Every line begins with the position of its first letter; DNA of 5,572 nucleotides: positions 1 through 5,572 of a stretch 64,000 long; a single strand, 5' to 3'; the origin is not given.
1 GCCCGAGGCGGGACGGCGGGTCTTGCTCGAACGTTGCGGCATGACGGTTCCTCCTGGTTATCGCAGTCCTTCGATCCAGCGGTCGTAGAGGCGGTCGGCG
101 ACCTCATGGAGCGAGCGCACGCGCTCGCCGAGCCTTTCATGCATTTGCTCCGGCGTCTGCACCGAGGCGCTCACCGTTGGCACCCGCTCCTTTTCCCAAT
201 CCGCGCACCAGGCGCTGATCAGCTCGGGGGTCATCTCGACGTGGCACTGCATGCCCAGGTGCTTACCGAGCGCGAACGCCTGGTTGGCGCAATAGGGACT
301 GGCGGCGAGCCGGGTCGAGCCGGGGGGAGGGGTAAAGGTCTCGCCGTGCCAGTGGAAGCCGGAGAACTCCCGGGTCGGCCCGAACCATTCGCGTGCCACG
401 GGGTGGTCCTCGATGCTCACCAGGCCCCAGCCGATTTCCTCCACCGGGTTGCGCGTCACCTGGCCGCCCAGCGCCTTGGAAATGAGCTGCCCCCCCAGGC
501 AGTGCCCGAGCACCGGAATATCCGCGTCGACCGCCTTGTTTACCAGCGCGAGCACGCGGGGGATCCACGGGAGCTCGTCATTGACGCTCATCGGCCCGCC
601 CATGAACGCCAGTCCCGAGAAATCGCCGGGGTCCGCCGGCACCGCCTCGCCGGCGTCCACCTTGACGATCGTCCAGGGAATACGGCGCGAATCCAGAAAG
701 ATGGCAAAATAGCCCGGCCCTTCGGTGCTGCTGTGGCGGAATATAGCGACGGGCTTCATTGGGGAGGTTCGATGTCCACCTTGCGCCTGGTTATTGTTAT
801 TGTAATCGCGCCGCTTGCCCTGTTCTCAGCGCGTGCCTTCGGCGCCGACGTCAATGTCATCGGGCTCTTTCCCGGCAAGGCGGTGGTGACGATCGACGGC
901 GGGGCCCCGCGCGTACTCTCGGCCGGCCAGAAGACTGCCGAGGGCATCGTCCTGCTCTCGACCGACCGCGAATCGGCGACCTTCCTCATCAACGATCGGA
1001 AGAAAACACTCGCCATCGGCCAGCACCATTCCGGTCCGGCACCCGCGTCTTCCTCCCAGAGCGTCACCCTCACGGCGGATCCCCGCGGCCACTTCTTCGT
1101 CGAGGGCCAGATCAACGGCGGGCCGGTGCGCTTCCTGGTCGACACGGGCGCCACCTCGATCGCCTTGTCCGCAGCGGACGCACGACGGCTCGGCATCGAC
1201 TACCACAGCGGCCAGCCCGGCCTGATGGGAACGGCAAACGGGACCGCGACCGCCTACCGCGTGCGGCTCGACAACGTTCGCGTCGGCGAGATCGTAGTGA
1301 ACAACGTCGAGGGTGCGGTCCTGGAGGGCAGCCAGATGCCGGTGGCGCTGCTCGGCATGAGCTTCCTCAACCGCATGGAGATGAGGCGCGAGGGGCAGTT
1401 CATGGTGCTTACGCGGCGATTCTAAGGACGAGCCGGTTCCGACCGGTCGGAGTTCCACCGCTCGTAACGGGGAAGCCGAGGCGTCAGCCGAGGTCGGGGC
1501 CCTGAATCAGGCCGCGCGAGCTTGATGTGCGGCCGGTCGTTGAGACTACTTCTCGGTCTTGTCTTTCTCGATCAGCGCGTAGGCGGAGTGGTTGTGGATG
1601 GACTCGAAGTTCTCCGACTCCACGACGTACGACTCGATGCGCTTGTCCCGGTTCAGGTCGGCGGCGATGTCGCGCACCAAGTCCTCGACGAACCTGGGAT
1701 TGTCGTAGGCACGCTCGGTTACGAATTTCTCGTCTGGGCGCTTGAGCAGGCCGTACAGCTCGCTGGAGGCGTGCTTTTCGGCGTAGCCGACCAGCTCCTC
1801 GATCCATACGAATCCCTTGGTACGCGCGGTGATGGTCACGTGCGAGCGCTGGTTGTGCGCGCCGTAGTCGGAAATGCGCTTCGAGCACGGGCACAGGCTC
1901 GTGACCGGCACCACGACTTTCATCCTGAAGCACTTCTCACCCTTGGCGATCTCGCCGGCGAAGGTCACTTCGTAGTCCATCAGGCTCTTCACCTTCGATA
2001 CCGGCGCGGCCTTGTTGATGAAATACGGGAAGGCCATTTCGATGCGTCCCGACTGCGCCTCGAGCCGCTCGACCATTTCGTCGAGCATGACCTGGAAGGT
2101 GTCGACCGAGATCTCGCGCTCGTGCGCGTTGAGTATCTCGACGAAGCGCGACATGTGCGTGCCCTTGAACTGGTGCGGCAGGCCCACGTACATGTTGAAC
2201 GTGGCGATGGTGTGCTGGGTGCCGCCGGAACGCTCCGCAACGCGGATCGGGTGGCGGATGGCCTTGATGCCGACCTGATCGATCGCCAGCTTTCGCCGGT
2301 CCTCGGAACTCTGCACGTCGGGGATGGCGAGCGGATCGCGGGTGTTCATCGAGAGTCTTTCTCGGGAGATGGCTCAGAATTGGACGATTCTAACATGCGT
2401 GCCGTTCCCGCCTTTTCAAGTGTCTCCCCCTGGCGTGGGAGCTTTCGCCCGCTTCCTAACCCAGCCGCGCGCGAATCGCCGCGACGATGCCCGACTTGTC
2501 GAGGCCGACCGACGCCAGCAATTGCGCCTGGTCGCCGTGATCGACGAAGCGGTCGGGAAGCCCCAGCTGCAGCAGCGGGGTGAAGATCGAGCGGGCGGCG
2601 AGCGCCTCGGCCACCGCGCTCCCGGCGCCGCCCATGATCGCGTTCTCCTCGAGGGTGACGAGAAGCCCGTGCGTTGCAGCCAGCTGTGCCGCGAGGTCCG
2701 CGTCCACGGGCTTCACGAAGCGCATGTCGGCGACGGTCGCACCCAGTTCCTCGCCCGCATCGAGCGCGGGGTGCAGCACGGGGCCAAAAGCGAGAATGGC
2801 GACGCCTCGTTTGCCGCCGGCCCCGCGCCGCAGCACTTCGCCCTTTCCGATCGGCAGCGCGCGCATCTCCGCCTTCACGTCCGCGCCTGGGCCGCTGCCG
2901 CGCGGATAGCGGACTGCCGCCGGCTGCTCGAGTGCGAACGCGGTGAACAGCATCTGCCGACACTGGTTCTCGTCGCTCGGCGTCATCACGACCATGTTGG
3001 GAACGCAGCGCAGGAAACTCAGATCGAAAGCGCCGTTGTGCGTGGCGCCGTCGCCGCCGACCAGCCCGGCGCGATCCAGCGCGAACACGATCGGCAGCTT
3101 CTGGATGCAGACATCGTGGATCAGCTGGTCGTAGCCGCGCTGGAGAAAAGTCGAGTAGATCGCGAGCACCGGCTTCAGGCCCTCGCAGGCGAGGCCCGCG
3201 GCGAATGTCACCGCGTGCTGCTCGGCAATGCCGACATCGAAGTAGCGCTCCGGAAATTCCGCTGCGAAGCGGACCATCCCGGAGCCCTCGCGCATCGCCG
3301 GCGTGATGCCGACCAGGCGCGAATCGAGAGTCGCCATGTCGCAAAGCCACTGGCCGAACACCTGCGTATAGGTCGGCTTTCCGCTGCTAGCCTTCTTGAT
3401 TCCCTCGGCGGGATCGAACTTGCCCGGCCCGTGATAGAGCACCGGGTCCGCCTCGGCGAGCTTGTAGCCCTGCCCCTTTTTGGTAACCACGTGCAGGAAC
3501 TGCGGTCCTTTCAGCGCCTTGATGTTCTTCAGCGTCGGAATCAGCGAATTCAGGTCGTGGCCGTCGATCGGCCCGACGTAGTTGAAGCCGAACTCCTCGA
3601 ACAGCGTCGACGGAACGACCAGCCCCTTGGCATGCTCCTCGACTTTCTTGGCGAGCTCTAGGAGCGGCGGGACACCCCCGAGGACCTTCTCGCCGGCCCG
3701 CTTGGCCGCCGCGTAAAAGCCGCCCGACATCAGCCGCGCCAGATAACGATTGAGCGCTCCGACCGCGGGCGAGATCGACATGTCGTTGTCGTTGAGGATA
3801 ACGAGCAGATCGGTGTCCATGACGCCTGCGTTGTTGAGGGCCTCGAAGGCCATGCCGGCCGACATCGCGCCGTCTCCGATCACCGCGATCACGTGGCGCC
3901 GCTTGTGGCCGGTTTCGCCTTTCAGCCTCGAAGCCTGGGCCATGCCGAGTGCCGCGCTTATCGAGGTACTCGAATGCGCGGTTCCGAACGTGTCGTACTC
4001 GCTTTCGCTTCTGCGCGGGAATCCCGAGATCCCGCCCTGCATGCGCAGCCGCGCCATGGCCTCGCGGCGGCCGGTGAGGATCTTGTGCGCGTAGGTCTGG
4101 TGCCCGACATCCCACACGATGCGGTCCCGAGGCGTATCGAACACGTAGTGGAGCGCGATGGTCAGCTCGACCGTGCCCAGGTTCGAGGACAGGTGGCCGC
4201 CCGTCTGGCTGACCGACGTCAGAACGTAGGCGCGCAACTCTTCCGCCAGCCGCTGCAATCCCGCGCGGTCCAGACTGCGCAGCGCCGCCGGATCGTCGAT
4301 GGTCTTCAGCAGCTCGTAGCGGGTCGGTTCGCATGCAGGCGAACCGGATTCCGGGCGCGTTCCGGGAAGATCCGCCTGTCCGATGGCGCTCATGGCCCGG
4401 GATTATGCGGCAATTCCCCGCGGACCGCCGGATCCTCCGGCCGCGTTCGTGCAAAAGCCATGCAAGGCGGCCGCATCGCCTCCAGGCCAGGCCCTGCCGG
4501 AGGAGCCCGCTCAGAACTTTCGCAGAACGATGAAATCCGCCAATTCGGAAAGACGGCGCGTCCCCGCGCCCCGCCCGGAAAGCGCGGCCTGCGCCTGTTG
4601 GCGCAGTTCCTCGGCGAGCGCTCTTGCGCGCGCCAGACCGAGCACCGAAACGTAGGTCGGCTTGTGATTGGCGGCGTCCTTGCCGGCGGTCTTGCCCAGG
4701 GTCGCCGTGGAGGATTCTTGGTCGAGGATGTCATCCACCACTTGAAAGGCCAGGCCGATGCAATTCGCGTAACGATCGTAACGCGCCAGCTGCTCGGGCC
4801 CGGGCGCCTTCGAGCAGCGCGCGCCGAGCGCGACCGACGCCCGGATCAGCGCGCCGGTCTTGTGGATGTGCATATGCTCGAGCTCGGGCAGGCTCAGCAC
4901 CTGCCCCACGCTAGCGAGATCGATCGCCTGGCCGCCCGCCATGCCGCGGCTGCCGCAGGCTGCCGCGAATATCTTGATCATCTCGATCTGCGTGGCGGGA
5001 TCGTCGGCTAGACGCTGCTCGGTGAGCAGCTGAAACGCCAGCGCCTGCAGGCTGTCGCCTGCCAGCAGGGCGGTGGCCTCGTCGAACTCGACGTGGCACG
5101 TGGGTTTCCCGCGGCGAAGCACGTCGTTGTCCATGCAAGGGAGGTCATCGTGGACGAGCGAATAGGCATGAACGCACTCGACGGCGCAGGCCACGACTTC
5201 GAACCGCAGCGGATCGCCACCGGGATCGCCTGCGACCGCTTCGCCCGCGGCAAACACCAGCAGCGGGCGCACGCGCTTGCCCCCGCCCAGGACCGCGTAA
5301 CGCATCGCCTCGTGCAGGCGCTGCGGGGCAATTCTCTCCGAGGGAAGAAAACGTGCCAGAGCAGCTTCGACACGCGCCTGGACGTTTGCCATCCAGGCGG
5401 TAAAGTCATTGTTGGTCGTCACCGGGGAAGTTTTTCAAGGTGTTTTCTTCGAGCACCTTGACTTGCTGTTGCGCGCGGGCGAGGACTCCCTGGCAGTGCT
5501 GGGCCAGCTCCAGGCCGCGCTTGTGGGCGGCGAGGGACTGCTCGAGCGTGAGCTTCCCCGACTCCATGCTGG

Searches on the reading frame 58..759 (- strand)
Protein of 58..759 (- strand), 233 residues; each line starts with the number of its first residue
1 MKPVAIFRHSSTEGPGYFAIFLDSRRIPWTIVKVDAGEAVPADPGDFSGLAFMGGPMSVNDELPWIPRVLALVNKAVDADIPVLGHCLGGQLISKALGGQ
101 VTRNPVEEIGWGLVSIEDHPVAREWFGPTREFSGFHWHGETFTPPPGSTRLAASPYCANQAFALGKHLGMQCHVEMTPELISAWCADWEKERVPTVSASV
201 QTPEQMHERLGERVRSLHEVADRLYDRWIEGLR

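Call 90: search_protein_families(library=pfam, proteins=[window:58-759:-], max_evalue=0.0001)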
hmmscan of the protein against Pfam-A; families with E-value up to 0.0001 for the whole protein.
window:58-759:- (233 aa): 2 families
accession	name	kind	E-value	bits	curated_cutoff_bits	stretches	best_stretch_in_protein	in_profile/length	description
PF00117.34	GATase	-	7.2e-14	52.3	22.8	1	25-179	20-176/190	Glutamine amidotransferase class-I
PF07722.19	Peptidase_C26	-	3e-05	24.3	20.5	1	70-103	95-128/219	Peptidase C26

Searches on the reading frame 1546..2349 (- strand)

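Call 90: search_protein_families(library=pfam, proteins=[window:1546-2349:-], max_evalue=0.0001)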
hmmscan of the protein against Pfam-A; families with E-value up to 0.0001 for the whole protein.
window:1546-2349:- (267 aa): 1 family
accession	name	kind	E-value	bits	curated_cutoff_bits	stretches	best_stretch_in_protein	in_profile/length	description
PF02649.19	GCHY-1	-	5.9e-100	334.5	25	1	9-258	1-260/260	Type I GTP cyclohydrolase folE2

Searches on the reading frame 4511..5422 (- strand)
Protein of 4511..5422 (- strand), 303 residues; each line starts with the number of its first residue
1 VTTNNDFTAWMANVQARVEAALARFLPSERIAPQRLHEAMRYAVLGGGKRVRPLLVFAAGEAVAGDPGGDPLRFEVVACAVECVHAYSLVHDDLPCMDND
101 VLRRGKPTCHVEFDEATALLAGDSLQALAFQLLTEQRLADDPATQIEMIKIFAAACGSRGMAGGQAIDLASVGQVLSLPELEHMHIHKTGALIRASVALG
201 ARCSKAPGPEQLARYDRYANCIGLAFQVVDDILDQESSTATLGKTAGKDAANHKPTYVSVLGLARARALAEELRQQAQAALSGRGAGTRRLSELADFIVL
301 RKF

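Call 90: search_protein_families(library=pfam, proteins=[window:4511-5422:-], max_evalue=0.0001)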
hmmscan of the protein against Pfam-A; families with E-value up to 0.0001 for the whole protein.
window:4511-5422:- (303 aa): 1 family
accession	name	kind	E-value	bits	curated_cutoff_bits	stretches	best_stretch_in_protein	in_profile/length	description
PF00348.22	polyprenyl_synt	-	2.3e-56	191.3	27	1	34-274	2-231/251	Polyprenyl synthetase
